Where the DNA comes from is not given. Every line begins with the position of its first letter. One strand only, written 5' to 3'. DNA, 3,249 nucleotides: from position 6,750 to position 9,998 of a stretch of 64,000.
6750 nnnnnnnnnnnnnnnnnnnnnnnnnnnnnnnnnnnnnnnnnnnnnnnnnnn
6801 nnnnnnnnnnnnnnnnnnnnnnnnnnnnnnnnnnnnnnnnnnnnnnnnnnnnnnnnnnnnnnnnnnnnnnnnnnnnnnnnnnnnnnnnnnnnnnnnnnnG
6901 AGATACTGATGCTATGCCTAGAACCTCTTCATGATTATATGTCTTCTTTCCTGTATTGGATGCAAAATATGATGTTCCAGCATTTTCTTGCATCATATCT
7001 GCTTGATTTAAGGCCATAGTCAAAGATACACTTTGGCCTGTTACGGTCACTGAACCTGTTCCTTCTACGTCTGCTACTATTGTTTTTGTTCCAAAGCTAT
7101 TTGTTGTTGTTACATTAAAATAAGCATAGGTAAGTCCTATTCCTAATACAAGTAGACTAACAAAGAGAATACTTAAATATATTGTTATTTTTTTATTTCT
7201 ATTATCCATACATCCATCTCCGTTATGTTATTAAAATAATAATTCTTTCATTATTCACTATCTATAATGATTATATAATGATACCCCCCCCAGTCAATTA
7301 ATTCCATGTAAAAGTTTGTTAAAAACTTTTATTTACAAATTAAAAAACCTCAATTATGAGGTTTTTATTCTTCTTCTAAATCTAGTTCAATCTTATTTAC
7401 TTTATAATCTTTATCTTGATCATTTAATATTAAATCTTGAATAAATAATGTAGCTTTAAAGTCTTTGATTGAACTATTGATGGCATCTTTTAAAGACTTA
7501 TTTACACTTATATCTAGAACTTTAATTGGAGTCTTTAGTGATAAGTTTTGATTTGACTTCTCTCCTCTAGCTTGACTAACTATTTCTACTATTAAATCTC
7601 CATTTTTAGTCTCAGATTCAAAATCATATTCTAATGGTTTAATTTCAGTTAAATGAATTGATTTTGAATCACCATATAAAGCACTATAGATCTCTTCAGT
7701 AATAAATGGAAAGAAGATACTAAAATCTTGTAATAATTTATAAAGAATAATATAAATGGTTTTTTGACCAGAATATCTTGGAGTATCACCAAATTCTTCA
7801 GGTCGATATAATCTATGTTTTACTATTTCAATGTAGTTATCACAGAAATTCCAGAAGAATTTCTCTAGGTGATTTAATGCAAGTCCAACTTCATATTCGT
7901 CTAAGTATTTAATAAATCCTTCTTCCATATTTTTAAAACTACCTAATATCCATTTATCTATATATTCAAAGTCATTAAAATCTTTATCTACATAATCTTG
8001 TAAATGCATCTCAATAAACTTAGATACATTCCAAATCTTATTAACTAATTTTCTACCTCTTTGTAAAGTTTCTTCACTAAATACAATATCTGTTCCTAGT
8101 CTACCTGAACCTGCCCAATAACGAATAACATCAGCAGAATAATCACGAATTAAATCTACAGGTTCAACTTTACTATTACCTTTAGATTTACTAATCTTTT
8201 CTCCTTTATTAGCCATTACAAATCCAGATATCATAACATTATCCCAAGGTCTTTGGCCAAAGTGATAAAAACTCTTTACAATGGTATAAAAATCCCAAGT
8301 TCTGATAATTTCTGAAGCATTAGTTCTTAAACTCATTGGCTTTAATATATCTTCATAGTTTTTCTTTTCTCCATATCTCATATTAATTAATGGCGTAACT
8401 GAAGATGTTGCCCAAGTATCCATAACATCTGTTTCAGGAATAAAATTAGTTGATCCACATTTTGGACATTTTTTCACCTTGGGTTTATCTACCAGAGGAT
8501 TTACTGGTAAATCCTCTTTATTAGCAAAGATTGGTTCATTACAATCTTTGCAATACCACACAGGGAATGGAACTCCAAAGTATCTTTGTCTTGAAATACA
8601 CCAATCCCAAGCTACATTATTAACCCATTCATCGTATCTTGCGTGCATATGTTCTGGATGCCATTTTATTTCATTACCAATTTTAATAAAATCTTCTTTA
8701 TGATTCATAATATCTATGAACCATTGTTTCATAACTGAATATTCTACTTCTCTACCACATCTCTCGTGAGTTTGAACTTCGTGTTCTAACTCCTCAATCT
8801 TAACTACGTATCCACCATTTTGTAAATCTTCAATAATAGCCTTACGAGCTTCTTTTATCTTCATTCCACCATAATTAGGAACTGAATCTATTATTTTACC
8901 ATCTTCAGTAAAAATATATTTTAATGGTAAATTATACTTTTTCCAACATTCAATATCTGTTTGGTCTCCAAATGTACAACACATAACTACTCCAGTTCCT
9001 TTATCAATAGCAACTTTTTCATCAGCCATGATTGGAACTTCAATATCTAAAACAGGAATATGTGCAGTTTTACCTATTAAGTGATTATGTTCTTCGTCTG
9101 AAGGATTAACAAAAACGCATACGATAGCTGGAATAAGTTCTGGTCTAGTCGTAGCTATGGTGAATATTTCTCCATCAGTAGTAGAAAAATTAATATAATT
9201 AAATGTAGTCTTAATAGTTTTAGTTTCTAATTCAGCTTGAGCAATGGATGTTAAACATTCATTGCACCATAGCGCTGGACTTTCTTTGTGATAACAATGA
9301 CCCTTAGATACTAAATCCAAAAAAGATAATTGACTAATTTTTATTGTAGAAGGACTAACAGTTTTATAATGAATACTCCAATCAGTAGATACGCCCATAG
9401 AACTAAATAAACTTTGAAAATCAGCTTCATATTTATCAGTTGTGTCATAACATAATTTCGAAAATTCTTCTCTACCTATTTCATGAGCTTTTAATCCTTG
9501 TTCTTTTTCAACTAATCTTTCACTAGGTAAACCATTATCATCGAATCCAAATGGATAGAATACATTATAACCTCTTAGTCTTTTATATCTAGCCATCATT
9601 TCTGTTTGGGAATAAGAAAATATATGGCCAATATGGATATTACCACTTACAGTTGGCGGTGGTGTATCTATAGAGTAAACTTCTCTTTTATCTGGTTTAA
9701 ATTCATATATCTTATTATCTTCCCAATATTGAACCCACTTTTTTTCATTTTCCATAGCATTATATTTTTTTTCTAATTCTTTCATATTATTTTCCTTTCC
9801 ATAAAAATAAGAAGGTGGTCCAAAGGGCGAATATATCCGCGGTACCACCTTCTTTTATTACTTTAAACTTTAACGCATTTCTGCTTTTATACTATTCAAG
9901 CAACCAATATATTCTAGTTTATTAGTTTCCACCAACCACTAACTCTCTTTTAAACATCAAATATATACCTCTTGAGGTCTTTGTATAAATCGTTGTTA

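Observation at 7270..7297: G8 homopolymer fills half of the -35/-10 spacer of a surface-protein promoter (candidate phase-variation switch)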

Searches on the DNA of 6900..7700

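Call 31: search_rna_families(source=window, start=6900, end=7700, threshold=evalue, max_evalue=1)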
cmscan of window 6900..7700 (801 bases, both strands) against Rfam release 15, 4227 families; matches with E-value up to 1: 1.
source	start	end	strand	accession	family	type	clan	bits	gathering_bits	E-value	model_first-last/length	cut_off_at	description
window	7608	7678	-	RF01560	DdR10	Gene; snRNA; snoRNA; CD-box;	-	29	48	0.71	1-81/81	no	Dictyostelium snoRNA DdR10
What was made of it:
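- Tried and rejected: Rfam on 6900-7700 gave no credible RNA family (call 31).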

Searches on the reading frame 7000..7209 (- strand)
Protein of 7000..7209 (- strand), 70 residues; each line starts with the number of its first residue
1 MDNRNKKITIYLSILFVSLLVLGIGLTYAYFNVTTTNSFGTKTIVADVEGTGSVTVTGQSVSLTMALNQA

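Call 52: search_protein_families(library=ncbifam, proteins=[window:7000-7209:-], max_evalue=10)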
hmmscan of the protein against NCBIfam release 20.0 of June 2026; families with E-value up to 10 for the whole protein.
seq(70 aa): 5 families
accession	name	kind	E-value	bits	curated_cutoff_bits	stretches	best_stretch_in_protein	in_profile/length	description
NF052602.1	Zn_efflux_Cdf31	equivalog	0.017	14.5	460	1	4-53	105-154/299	CDF family zinc efflux transporter Cdf31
NF045996.1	MAG0920_fam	subfamily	0.055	12.8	43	1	4-44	57-97/232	MAG0920 family protein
NF003425.0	PRK04897.1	equivalog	0.066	12.4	355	1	3-70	7-71/298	zinc metalloprotease HtpX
NF011002.0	PRK14428.1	equivalog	0.11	12.5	120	1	17-62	14-56/97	acylphosphatase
TIGR04088.1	cognate_SipW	domain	9.4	6.5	19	1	19-43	7-33/34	SipW-dependent-type signal peptide-containing protein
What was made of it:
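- Tried and rejected: The SipW-type signal-peptide assignment is below threshold (call 52).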

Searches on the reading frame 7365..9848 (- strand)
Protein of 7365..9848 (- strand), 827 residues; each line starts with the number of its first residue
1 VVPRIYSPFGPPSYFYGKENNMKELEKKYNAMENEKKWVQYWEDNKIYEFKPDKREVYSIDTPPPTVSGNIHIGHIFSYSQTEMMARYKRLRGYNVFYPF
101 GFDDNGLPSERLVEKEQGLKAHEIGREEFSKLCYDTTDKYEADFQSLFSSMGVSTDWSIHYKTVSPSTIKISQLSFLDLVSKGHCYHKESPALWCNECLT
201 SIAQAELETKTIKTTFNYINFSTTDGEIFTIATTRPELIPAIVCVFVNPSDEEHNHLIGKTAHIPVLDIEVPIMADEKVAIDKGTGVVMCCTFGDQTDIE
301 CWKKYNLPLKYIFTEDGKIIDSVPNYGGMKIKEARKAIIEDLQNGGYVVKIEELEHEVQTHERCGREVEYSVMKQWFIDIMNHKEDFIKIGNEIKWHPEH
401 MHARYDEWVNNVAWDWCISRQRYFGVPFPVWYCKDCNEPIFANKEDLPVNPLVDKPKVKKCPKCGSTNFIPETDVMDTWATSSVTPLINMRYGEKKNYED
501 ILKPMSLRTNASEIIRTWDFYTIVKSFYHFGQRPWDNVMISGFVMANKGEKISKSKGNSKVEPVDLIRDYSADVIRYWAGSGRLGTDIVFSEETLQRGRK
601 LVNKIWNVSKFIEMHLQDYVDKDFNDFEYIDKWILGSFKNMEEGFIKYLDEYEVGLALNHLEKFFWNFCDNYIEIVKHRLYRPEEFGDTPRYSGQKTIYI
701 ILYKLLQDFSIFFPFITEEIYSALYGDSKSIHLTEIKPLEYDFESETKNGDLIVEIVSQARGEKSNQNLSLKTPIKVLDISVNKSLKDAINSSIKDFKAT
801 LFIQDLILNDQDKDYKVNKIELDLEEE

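Call 5: search_protein_families(library=pfam, proteins=[window:7365-9848:-])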
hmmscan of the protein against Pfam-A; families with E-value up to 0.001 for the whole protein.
window:7365-9848:- (827 aa): 5 families
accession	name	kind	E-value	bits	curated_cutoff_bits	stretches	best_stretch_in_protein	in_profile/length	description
PF00133.28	tRNA-synt_1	-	1e-82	278.6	22.7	1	37-589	1-412/414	tRNA synthetases class I (I, L, M and V)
PF08264.19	Anticodon_1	-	1.7e-27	96.5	25.1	1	631-777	1-146/148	Anticodon-binding domain of tRNA ligase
PF09334.17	tRNA-synt_1g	-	2.2e-21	76.5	20.1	2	60-207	3-135/391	tRNA synthetases class I (M)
PF13603.12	tRNA-synt_1_2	-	1.7e-08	34.6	25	1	258-317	85-144/185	Leucyl-tRNA synthetase, editing domain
PF01406.26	tRNA-synt_1e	-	1.5e-07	31.5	27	0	525-597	228-298/301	tRNA synthetases class I (C) catalytic domain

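Call 8: find_encoding_contigs(protein=window:7365-9848:-, flank=3000, max_places=10)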
Protein window:7365-9848:- (827 aa): no gene with exactly this product is on record in the collection.

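Call 9: find_related_loci(query=window:7365-9848:-, collection=genome_contigs, flank=4000)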
Query window:7365-9848:- (827 aa) in genome_contigs; peptide patterns used: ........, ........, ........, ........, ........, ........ (x = any residue, [..] = any of these).
424 stretches matched a pattern; 395 encode a relative of the query (tblastn E <= 1e-3); the best 80 are kept; 80 distinct loci.
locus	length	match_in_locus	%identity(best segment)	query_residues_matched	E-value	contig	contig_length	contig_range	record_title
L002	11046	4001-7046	89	22-827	0e+0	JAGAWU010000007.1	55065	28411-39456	MAG: Bacilli bacterium isolate RGIG8845 Water_deer_Omasum-1__c27292, whole genome shotgun sequence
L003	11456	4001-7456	87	22-825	0e+0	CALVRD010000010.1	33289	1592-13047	MAG: uncultured Bacilli bacterium isolate BRZ_P__bin85 genome assembly, contig: BRZ_P__NODE_1505_length_33289_cov_5.9526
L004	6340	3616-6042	86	18-826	0e+0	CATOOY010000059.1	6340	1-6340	MAG TPA_asm: uncultured Erysipelotrichaceae bacterium isolate MGG30896_1680015486 genome assembly, contig: SAMEA4643411_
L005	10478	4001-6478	85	1-826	0e+0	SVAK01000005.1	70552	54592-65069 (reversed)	MAG: Bacillota bacterium isolate SIG200 NODE_2268_length_70552_cov_2.785857, whole genome shotgun sequence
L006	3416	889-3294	86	25-826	0e+0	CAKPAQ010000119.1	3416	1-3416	MAG: uncultured Bacilli bacterium isolate REFINED_METABAT215_TOP10_CONTIGS_1500_ASSEMBLY_K77_MERGED__Hadza_MoBio_hadza-E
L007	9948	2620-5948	87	21-825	0e+0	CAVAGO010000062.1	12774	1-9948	bacterium isolate H07602-L1_cleanbin_000025 genome assembly, contig: Spades_H07602-L1_contig_2489, whole genome shotgun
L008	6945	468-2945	83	1-826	0e+0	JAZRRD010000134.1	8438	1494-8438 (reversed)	MAG: Bacilli bacterium isolate T1900045356_YK20190046.MAGScoT_cleanbin_000024 SGB_6794_k141_1785058, whole genome shotgu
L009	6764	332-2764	85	13-825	0e+0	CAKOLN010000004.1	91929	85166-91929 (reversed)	MAG: uncultured Bacilli bacterium isolate REFINED_METABAT215_TOP10_CONTIGS_1500_ASSEMBLY_K77_MERGED__Hadza_MoBio_hadza-A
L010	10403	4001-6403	85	25-825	0e+0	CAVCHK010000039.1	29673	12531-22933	Paludibacteraceae bacterium isolate G02611-L1_cleanbin_000020 genome assembly, contig: Spades_G02611-L1_contig_383, whol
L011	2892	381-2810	85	19-827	0e+0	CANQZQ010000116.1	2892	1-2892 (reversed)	MAG: uncultured Bacilli bacterium isolate Lapin-017__bin6 genome assembly, contig: Lapin-017__NODE_34956_length_2892_cov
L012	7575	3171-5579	85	25-826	0e+0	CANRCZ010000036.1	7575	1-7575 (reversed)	MAG: uncultured Bacilli bacterium isolate Lapin-026__bin41 genome assembly, contig: Lapin-026__NODE_12657_length_7575_co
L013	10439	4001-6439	83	15-826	0e+0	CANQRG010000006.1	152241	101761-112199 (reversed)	MAG: uncultured Clostridia bacterium isolate Lapin-008__bin49 genome assembly, contig: Lapin-008__NODE_77_length_152241_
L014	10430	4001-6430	84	18-826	0e+0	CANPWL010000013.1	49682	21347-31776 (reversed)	MAG: uncultured Clostridia bacterium isolate Lapin-004__bin14 genome assembly, contig: Lapin-004__NODE_777_length_49682_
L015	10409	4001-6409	84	25-826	0e+0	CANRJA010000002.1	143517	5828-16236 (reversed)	MAG: uncultured Clostridia bacterium isolate Lapin-024__bin85 genome assembly, contig: Lapin-024__NODE_73_length_143517_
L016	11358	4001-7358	86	6-820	0e+0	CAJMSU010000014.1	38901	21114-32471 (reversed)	TPA_asm: uncultured bacterium isolate SRR5519181-bin.25 genome assembly, contig: NODE_583_length_38901_cov_7.463317, who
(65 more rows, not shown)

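Call 16: search_protein_families(library=ncbifam, proteins=[L008:4398-5939:+, window:7365-9848:-], max_evalue=0.01)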
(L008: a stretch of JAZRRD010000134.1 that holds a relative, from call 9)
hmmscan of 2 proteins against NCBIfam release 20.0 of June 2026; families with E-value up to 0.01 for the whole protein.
L008:4398-5939:+ (513 aa): 1 family
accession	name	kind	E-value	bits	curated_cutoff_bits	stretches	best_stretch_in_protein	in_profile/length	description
NF047961.1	adhesin_HupY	equivalog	3.4e-14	51.9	1250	1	338-469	198-323/978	leucine-rich repeat adhesin HupY/LrrG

window:7365-9848:- (827 aa): 17 families
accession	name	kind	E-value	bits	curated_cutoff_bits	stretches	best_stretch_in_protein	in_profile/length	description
NF009687.0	PRK13208.1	equivalog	1.8e-302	1005.5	738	1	21-819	2-799/801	valine--tRNA ligase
NF000540.1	alt_ValS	exception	2.3e-213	710.6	900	1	34-803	9-823/827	valine--tRNA ligase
TIGR00422.1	valS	equivalog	1e-207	692.1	612.1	1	26-820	2-800/863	valine--tRNA ligase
NF004349.1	PRK05729.1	equivalog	4e-162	541.4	704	1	26-809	1-770/860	valine--tRNA ligase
TIGR00392.1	ileS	equivalog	4.2e-115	385.8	621.4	2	270-783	310-852/861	isoleucine--tRNA ligase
NF011492.0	PRK14900.1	equivalog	3.2e-109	366.3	1783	1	20-783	4-772/1044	valine--tRNA ligase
NF040702.1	ileS_w_GNAT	exception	2.4e-67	227.5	1999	2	263-739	485-971/1100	isoleucine--tRNA ligase, N-acetyltransferase domain-containing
NF008957.0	PRK12300.1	subfamily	2e-60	204.8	677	3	28-251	3-240/946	leucine--tRNA ligase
NF000258.1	MupB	exception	9e-60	202.5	1900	2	277-797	302-836/1033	mupirocin-resistant isoleucine--tRNA ligase MupB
NF000257.1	MupA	exception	1.2e-56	192.1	1900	2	276-823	297-861/1024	mupirocin-resistant isoleucine--tRNA ligase MupA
TIGR00396.1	leuS_bact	equivalog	4.4e-53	180.6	548.4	4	29-207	1-167/843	leucine--tRNA ligase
TIGR00395.1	leuS_arch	equivalog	5.9e-51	173.5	648.5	4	34-251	3-234/938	leucine--tRNA ligase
TIGR00398.1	metG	equivalog_domain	1.1e-26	93.7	336.35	2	60-206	3-134/530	methionine--tRNA ligase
NF001100.0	PRK00133.1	equivalog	7.7e-22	77.6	587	3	65-199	14-133/676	methionine--tRNA ligase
NF008900.0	PRK12267.1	equivalog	6e-19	68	598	2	58-209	6-142/648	methionine--tRNA ligase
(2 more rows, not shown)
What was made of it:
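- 7365..9848 (-): valS (valine-tRNA ligase), the upstream housekeeping gene; context only. NCBIfam PRK13208 valS, E 1.8e-302 (call 16); Pfam tRNA-synt_1 (call 5)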

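Call 24: find_related_loci(query=window:7365-9848:-, collection=metagenome_contigs, flank=4000)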
Query window:7365-9848:- (827 aa) in metagenome_contigs; peptide patterns used: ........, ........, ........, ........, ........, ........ (x = any residue, [..] = any of these).
291 stretches matched a pattern; 253 encode a relative of the query (tblastn E <= 1e-3); the best 80 are kept; 80 distinct loci.
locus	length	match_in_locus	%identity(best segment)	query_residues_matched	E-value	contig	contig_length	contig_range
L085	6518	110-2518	89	25-827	0e+0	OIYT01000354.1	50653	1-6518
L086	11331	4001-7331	87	20-825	0e+0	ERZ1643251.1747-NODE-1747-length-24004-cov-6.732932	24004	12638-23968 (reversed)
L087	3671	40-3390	86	15-825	0e+0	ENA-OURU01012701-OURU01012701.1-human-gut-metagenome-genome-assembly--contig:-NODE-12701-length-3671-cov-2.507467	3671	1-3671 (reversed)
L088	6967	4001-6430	85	19-827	0e+0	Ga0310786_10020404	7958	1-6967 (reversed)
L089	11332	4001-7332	84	13-820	0e+0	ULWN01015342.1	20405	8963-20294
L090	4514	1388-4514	89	25-788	0e+0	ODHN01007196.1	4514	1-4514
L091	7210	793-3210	85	22-826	0e+0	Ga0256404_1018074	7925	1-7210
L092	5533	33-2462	84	19-827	0e+0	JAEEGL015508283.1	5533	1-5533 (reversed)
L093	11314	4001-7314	85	25-825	0e+0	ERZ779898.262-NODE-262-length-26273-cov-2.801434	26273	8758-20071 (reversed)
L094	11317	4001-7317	85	25-825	0e+0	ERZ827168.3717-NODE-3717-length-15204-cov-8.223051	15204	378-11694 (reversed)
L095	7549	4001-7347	85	15-825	0e+0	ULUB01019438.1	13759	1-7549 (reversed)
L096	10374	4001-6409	84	25-826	0e+0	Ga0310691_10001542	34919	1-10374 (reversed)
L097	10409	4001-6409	84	25-826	0e+0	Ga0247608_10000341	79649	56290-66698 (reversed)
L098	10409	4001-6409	83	25-826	0e+0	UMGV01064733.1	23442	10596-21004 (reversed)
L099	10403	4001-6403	84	25-825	0e+0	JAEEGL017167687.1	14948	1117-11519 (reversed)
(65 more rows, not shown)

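Call 33: find_homologous_proteins(query=L008:4398-5939:+, max_evalue=1e-30)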
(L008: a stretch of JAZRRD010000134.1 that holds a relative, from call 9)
Query L008:4398-5939:+ (513 aa): 83 proteins with E <= 1e-30 among 8000 candidates.
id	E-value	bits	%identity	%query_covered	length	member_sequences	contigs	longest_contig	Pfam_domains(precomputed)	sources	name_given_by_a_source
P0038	0.0e+0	1135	100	100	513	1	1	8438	PF13306.13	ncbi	-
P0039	1.0e-197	676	55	95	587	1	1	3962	PF13306.13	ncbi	-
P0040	2.3e-171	589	50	100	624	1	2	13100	PF13306.13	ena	-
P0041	1.1e-169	584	58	100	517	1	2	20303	PF13306.13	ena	-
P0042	1.3e-166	573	55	100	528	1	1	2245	PF13306.13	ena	-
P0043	4.6e-165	568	49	95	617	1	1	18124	PF13306.13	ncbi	-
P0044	4.6e-165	568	57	99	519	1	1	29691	PF13306.13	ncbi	-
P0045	5.1e-162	558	55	100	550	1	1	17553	PF13306.13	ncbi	-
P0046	4.1e-160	552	54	100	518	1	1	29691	PF13306.13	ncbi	-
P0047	2.2e-158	546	54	100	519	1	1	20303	PF13306.13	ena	-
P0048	1.3e-157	544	54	100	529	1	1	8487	PF13306.13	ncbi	-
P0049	1.4e-154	534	60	86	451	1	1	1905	PF13306.13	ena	-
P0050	6.2e-154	532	55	100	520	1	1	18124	PF13306.13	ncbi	-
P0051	3.8e-152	526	53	98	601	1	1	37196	PF13306.13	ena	-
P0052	3.1e-151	523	46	90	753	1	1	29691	PF13306.13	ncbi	-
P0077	2.2e-57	213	46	45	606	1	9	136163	PF13306.13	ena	-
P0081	1.4e-56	211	47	45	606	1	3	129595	PF13306.13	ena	-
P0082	1.4e-56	210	46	45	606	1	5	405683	PF13306.13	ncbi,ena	-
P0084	1.9e-56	210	46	45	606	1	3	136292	PF13306.13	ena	-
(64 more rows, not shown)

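Call 34: find_encoding_contigs(protein=P0044, flank=10000, max_places=3)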
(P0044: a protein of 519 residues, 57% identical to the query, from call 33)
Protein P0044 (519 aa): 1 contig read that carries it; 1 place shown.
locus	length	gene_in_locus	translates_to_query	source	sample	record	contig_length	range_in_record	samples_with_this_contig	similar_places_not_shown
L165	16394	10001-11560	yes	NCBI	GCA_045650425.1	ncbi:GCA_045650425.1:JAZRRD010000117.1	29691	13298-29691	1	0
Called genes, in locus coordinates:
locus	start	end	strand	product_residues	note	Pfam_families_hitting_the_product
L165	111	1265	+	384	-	PF01694:Rhomboid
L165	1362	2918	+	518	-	PF13306:LRR_5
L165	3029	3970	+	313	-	-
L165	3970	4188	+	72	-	-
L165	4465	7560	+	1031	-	PF00133:tRNA-synt_1, PF09334:tRNA-synt_1g (weak), PF08264:Anticodon_1, PF19302:DUF5915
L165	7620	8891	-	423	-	PF09587:PGA_cap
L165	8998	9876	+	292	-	-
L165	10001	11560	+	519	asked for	PF13306:LRR_5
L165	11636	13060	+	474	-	PF00587:tRNA-synt_2b, PF03129:HGTP_anticodon, PF09180:ProRS-C_1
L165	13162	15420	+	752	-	PF13306:LRR_5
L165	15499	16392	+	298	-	?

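Call 35: find_encoding_contigs(protein=P0041, flank=10000, max_places=4)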
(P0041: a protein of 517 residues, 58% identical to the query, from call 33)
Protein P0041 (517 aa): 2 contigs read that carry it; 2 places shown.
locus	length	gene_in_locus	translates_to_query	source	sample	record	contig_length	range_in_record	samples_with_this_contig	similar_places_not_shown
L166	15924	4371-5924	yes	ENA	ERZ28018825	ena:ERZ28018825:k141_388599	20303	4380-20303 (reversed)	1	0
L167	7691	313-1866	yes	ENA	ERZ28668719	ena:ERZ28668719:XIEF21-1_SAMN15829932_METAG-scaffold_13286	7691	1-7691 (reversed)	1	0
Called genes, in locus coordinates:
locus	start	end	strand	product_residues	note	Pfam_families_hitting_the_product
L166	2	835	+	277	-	?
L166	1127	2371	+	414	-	PF06723:MreB_Mbl (faint), PF02491:SHS2_FTSA, PF14450:FtsA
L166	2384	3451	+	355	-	PF00091:Tubulin, PF12327:FtsZ_C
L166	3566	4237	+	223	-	PF02661:Fic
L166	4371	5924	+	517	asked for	PF13306:LRR_5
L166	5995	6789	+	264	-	PF03419:Peptidase_U4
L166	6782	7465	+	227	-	PF04542:Sigma70_r2, PF04545:Sigma70_r4, PF01381:HTH_3 (weak)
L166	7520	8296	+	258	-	PF04542:Sigma70_r2, PF04539:Sigma70_r3 (faint), PF04545:Sigma70_r4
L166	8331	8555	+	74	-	PF05239:PRC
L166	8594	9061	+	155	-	PF01252:Peptidase_A8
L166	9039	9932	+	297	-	PF01479:S4, PF00849:PseudoU_synth_2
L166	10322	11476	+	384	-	PF01694:Rhomboid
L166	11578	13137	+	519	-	PF13306:LRR_5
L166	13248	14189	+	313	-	-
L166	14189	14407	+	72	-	-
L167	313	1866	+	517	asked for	PF13306:LRR_5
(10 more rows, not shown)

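Call 41: find_encoding_contigs(protein=P0077, flank=10000, max_places=10)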
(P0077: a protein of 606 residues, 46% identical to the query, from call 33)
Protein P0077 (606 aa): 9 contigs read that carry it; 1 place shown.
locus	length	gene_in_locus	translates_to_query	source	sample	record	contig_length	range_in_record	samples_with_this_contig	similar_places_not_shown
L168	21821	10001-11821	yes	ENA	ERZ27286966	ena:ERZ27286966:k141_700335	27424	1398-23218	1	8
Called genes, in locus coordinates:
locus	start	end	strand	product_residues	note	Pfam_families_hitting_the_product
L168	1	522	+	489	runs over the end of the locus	PF01336:tRNA_anti-codon, PF00152:tRNA-synt_2, PF01409:tRNA-synt_2d (faint)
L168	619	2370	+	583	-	PF03600:CitMHS (weak), PF03606:DcuC (weak)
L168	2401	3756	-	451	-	PF02878:PGM_PMM_I, PF02879:PGM_PMM_II, PF02880:PGM_PMM_III, PF00408:PGM_PMM_IV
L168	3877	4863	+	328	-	-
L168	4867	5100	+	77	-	-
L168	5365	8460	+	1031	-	PF00133:tRNA-synt_1, PF09334:tRNA-synt_1g (weak), PF08264:Anticodon_1, PF19302:DUF5915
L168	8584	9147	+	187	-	PF04011:LemA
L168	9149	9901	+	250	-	-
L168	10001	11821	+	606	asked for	PF13306:LRR_5 (faint)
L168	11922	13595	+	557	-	PF13306:LRR_5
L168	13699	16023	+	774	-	PF02190:LON_substr_bdg, PF00004:AAA, PF07724:AAA_2, PF07728:AAA_5, PF13401:AAA_22 (weak), PF22667:Lon_lid, PF05362:Lon_C, PF13541:ChlI, +2 more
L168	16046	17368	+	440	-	PF01225:Mur_ligase (weak), PF08245:Mur_ligase_M, PF02875:Mur_ligase_C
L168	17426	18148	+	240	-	-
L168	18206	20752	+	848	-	PF01624:MutS_I, PF05192:MutS_III, PF05190:MutS_IV, PF00488:MutS_V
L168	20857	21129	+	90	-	-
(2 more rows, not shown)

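Call 44: find_encoding_contigs(protein=P0082, flank=1200, max_places=10)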
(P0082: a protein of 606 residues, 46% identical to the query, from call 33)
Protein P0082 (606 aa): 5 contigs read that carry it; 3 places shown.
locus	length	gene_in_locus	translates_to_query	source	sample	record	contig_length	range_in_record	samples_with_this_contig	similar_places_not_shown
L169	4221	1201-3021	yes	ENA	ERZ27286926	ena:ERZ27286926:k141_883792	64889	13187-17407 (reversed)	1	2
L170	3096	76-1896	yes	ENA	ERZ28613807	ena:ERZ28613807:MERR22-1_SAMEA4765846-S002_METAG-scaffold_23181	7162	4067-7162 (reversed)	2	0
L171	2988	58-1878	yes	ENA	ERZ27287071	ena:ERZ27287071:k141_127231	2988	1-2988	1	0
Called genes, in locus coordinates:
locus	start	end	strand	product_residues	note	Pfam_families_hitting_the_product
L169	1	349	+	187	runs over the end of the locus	PF04011:LemA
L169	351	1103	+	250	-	-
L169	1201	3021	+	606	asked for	PF13306:LRR_5 (faint)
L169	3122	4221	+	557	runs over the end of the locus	PF13306:LRR_5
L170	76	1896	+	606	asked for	PF13306:LRR_5 (faint)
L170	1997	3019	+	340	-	-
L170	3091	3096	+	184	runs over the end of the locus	PF13306:LRR_5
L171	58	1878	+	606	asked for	PF13306:LRR_5 (faint)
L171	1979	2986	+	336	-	?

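Call 45: find_encoding_contigs(protein=P0084, flank=1200, max_places=10)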
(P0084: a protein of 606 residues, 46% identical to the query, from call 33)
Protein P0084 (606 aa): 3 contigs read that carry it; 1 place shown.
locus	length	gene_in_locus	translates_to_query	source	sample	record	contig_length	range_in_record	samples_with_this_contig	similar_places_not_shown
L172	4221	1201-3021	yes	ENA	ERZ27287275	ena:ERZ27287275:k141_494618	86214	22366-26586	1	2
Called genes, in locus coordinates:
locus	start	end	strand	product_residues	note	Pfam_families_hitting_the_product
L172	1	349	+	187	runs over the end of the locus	PF04011:LemA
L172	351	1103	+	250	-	-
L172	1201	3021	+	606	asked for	PF13306:LRR_5 (faint)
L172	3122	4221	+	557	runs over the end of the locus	PF13306:LRR_5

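Call 46: find_encoding_contigs(protein=P0081, flank=1200, max_places=10)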
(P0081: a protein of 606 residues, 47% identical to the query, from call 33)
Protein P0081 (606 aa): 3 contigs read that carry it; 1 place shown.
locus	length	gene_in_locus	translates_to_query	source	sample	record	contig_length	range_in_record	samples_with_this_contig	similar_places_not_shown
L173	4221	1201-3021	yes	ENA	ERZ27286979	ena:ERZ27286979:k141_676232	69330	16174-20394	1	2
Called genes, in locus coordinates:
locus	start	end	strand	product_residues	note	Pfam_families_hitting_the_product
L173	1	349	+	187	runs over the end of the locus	PF04011:LemA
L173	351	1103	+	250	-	-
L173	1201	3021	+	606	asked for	PF13306:LRR_5 (faint)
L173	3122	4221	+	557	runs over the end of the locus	PF13306:LRR_5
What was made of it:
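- Tried and rejected: I worked around this by using strain variants of the protein (calls 44-46).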
